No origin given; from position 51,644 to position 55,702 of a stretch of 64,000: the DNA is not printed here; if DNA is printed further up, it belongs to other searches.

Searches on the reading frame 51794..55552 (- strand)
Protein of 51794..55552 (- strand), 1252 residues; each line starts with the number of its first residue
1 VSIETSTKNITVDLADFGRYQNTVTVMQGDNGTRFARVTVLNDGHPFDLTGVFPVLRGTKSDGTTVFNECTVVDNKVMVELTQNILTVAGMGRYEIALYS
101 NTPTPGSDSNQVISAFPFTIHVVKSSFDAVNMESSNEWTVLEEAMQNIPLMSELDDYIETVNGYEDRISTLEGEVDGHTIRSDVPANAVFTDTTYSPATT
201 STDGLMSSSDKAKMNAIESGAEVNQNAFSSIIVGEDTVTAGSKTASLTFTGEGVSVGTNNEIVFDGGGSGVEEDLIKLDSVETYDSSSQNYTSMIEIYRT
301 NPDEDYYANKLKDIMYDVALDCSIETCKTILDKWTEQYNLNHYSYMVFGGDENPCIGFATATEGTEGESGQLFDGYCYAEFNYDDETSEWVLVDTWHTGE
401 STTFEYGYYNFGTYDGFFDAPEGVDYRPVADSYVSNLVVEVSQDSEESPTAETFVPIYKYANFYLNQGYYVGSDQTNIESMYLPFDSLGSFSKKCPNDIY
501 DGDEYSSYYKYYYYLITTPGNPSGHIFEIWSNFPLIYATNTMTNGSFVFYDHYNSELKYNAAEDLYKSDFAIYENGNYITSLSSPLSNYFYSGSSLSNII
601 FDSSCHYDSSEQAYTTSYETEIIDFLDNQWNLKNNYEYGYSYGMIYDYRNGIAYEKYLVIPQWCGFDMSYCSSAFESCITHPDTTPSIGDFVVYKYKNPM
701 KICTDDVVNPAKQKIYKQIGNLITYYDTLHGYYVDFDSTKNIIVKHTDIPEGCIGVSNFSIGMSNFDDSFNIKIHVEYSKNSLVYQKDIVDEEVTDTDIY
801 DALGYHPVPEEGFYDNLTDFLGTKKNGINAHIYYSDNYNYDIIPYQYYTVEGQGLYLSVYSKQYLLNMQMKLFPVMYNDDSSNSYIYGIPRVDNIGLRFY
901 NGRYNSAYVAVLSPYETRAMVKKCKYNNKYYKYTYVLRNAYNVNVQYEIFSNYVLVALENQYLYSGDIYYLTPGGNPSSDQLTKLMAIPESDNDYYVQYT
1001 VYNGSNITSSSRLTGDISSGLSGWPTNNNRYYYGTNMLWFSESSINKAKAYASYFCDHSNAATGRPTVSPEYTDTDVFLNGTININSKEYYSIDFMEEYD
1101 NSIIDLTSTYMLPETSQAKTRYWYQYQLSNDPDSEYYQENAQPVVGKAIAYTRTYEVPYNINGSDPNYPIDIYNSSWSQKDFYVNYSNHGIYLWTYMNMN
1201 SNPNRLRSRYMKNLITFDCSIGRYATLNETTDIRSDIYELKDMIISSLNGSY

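Call 3: search_protein_families(library=pfam, proteins=[window:51794-55552:-])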
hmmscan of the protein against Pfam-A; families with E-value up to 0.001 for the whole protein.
window:51794-55552:- (1252 aa): 1 family
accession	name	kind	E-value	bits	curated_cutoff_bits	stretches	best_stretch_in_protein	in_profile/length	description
PF10651.15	BppU_N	-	7.5e-13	48.8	23.1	1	8-148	3-140/142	BppU N-terminal domain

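Call 49: search_protein_families(library=phrogs, proteins=[window:51794-55552:-], max_evalue=0.001)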
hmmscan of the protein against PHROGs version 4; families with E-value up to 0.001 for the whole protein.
window:51794-55552:- (1252 aa): 8 families
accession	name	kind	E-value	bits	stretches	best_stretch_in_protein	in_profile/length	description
phrog_16573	-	unknown function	4.9e-12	46.8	1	19-148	16-139/163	-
phrog_31398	-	unknown function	6.4e-09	36.3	1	9-145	6-134/280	-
phrog_19280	-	unknown function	9.8e-09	35.3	1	15-230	9-221/623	-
phrog_7389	-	tail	5.5e-08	32.8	1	197-252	531-587/732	tail fiber protein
phrog_27075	-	unknown function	7.8e-06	26.6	1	19-161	14-146/265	-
phrog_6907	-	unknown function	0.00011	23.5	1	181-218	57-89/99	-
phrog_3639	-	tail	0.00011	22.5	1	7-188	7-193/474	minor tail protein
phrog_10972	-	tail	0.00041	20.9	1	12-102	10-100/343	tail fiber protein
